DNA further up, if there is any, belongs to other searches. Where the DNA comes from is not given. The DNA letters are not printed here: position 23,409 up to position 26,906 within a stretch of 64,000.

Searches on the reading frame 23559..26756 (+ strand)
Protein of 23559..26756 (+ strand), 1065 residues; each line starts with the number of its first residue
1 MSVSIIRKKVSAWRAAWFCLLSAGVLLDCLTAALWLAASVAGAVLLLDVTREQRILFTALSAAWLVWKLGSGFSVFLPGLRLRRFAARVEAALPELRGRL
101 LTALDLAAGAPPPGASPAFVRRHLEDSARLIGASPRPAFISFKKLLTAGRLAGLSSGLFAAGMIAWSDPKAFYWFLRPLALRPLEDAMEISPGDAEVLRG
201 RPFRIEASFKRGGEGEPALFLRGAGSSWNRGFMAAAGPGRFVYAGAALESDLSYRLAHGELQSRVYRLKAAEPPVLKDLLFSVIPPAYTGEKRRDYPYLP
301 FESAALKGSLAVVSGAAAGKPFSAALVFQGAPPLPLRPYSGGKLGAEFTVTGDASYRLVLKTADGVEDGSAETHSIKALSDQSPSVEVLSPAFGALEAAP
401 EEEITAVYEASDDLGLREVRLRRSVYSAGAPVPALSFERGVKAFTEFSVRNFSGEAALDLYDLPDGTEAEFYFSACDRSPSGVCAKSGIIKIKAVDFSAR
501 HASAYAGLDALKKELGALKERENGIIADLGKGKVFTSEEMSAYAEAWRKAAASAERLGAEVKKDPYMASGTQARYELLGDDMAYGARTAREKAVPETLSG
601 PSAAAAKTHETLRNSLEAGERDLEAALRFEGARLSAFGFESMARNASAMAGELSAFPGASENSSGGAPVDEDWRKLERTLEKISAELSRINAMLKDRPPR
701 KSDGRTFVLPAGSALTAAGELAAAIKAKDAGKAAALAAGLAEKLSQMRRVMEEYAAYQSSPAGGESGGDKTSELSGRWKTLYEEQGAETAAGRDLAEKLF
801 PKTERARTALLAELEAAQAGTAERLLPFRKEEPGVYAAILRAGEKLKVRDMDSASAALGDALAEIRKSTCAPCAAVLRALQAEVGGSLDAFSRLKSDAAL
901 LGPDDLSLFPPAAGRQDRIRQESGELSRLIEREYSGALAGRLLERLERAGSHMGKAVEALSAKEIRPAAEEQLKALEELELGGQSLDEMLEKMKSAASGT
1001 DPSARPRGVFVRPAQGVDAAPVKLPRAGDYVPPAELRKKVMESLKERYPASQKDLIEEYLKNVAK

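Call 78: find_encoding_contigs(protein=window:23559-26756:+, flank=10000, max_places=1)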
Protein window:23559-26756:+ (1065 aa): 14 contigs read that carry it; 1 place shown.
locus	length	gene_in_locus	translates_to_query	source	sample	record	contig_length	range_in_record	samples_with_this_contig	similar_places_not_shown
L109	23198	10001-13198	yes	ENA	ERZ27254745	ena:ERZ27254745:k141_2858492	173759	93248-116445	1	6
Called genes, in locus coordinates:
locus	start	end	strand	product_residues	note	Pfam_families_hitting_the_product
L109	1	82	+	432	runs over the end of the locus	PF08245:Mur_ligase_M, PF02875:Mur_ligase_C, PF27239:FOL3_C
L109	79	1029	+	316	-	PF00480:ROK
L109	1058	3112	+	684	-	-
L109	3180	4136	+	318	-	PF01073:3Beta_HSD, PF01370:Epimerase, PF02719:Polysacc_synt_2, PF04321:RmlD_sub_bind, PF05368:NmrA, PF07993:NAD_binding_4 (faint), PF13460:NAD_binding_10, PF16363:GDP_Man_Dehyd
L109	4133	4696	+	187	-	PF00265:TK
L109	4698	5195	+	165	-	PF05598:DUF772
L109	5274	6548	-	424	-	PF08450:SGL (faint), PF26549:Tricorn_N, PF00930:DPPIV_N (weak), PF26550:Tricorn_2nd, PF26549:Tricorn_N, PF07676:PD40 (weak), PF26549:Tricorn_N, PF07676:PD40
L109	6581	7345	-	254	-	PF13525:YfiO (weak), PF13174:TPR_6 (faint), PF13432:TPR_16 (weak)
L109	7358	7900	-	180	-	PF00691:OmpA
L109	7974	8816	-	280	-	PF01040:UbiA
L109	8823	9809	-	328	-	PF00348:polyprenyl_synt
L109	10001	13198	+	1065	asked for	PF13779:DUF4175 (weak)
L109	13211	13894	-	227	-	-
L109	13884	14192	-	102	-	-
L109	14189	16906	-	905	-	PF00133:tRNA-synt_1, PF09334:tRNA-synt_1g, PF13603:tRNA-synt_1_2 (weak), PF09334:tRNA-synt_1g, PF08264:Anticodon_1, PF10458:Val_tRNA-synt_C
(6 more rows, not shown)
